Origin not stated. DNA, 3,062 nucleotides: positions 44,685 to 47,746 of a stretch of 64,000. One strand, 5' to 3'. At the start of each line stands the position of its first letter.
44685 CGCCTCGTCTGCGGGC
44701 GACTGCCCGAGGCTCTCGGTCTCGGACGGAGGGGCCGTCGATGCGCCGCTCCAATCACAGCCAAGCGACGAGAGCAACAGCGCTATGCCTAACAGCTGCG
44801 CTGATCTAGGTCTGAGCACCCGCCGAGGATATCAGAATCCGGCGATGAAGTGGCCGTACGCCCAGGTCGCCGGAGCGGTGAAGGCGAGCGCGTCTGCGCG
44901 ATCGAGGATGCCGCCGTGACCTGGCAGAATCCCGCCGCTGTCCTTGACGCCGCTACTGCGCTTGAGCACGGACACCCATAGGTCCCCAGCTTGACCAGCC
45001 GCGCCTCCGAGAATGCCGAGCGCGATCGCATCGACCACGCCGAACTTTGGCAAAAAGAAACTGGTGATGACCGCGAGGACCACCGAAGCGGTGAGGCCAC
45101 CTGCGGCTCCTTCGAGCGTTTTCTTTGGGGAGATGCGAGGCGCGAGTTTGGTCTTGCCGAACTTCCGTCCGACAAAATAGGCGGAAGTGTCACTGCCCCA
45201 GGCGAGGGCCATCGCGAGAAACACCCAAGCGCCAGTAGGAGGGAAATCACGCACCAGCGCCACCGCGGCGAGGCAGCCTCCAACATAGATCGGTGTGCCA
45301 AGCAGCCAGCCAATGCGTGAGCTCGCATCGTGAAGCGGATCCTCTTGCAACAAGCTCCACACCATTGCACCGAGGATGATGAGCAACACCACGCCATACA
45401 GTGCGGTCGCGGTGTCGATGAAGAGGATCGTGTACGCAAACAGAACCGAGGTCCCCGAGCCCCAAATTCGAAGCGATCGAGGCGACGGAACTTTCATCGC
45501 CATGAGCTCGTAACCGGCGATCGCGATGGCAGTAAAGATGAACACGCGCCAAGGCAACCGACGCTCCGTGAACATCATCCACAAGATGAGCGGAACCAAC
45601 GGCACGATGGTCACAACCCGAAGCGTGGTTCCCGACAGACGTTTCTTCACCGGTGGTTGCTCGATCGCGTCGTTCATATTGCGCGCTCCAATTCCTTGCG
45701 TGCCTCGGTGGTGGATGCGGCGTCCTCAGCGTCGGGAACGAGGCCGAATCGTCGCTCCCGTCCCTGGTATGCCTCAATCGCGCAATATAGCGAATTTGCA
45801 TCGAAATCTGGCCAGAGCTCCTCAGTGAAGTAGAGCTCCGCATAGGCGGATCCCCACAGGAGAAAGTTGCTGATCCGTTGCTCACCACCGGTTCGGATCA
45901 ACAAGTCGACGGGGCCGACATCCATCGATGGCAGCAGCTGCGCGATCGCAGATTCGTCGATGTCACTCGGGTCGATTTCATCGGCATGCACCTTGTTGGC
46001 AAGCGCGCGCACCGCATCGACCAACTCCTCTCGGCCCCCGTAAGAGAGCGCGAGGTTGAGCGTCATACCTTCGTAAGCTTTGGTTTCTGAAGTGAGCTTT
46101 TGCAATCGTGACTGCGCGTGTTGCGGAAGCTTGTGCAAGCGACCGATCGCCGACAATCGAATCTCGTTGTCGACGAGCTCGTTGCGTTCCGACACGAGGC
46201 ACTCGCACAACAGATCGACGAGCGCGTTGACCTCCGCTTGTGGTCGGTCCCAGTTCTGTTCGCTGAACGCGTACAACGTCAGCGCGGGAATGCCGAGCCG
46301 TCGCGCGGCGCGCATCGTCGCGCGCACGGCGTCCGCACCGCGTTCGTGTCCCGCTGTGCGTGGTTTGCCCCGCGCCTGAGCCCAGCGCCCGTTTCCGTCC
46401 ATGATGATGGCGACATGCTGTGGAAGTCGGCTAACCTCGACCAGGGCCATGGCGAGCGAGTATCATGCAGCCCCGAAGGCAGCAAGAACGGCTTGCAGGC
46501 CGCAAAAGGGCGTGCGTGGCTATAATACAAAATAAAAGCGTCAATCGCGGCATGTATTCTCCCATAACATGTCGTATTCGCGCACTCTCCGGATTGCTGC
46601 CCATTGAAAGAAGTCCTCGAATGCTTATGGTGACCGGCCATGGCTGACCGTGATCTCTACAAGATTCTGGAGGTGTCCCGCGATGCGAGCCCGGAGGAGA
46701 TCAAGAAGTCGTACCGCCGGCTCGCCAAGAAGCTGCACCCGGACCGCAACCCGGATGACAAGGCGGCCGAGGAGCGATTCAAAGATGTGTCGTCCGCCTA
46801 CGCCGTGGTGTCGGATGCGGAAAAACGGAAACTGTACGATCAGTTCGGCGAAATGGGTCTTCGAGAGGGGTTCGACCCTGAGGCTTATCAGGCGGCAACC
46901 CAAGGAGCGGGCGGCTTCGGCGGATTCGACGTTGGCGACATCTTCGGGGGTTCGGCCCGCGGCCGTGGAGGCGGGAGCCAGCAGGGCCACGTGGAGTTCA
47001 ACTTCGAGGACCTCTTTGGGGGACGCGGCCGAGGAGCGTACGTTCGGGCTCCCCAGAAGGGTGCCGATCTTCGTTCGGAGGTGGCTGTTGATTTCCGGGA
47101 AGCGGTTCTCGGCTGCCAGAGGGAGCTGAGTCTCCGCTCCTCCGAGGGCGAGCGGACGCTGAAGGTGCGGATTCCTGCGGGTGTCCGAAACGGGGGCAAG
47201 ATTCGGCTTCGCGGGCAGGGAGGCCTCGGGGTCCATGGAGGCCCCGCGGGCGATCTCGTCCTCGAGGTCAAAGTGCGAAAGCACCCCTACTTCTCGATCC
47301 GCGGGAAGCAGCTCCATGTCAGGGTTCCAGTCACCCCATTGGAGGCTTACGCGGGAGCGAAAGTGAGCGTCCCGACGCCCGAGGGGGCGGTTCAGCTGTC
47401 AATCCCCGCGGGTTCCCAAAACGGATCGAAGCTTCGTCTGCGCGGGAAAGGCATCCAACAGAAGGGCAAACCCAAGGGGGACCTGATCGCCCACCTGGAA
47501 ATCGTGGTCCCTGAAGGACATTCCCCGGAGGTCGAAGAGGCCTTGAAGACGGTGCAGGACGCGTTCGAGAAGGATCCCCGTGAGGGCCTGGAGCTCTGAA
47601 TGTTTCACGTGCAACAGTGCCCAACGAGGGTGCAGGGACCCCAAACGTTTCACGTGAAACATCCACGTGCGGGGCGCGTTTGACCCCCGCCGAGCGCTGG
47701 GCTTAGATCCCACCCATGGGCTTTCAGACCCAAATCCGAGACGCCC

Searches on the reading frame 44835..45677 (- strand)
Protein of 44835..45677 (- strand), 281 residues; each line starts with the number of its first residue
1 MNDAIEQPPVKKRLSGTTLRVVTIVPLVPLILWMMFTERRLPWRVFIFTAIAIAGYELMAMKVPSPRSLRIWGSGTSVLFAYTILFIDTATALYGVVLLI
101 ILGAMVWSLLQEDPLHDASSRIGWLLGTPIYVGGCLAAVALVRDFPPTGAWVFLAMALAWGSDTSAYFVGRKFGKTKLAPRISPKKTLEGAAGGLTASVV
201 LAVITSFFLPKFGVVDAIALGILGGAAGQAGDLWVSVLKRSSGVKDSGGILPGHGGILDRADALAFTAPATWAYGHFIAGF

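Call 58: search_protein_families(library=pfam, proteins=[window:44835-45677:-], max_evalue=0.00001)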
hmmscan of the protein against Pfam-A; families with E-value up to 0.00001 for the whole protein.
window:44835-45677:- (281 aa): 1 family
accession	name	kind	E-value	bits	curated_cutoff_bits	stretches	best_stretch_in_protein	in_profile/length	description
PF01148.25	CTP_transf_1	-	2.4e-55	188.6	24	1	19-276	2-262/264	Cytidylyltransferase family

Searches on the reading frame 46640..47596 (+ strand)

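Call 58: search_protein_families(library=pfam, proteins=[window:46640-47596:+], max_evalue=0.00001)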
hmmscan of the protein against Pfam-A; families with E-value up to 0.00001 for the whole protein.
window:46640-47596:+ (319 aa): 2 families
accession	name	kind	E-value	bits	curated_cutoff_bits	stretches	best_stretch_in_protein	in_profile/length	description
PF01556.23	DnaJ_C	-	1.3e-43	149.1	26.6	1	145-291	2-152/152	DnaJ C terminal domain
PF00226.36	DnaJ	-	1.9e-25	89.2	27.8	1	5-67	1-63/63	DnaJ domain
